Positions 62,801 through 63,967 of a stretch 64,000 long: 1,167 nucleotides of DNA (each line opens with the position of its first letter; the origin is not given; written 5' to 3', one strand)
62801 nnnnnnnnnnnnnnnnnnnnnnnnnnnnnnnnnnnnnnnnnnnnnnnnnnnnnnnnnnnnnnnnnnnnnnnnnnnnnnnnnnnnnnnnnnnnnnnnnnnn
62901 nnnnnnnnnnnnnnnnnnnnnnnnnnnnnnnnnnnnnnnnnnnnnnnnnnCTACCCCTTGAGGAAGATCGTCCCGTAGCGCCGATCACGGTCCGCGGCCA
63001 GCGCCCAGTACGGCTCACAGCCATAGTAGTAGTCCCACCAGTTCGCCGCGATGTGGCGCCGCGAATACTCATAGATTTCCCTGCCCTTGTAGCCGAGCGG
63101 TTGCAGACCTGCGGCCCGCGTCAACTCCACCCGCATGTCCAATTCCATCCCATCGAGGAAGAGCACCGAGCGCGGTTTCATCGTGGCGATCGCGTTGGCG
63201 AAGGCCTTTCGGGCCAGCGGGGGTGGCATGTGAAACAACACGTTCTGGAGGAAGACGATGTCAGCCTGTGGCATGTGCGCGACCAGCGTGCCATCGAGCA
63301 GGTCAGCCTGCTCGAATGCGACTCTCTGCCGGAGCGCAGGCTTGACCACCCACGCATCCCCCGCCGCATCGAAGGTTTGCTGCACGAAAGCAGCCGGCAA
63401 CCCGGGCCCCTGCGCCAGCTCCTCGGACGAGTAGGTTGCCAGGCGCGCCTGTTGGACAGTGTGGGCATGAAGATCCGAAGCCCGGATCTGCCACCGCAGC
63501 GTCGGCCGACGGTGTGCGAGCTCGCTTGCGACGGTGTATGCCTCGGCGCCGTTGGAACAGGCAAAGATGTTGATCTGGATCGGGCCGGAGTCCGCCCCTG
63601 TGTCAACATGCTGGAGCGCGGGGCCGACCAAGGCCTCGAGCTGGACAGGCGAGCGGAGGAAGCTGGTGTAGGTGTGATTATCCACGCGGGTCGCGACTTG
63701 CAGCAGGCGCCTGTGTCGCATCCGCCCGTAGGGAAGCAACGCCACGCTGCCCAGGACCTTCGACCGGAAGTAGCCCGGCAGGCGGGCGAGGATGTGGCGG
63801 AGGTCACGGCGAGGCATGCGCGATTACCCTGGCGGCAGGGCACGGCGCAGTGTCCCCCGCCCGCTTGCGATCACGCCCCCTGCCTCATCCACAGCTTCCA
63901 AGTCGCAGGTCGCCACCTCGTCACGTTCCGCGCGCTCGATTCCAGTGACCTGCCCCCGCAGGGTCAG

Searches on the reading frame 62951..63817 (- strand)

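Call 57: search_protein_families(library=pfam, proteins=[window:62951-63817:-], max_evalue=0.01)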
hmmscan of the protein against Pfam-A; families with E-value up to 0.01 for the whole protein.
window:62951-63817:- (288 aa): 1 family
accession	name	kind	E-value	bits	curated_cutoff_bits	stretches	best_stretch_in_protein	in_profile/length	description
PF01739.24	CheR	-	1.9e-24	86.6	27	1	51-221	3-173/195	CheR methyltransferase, SAM binding domain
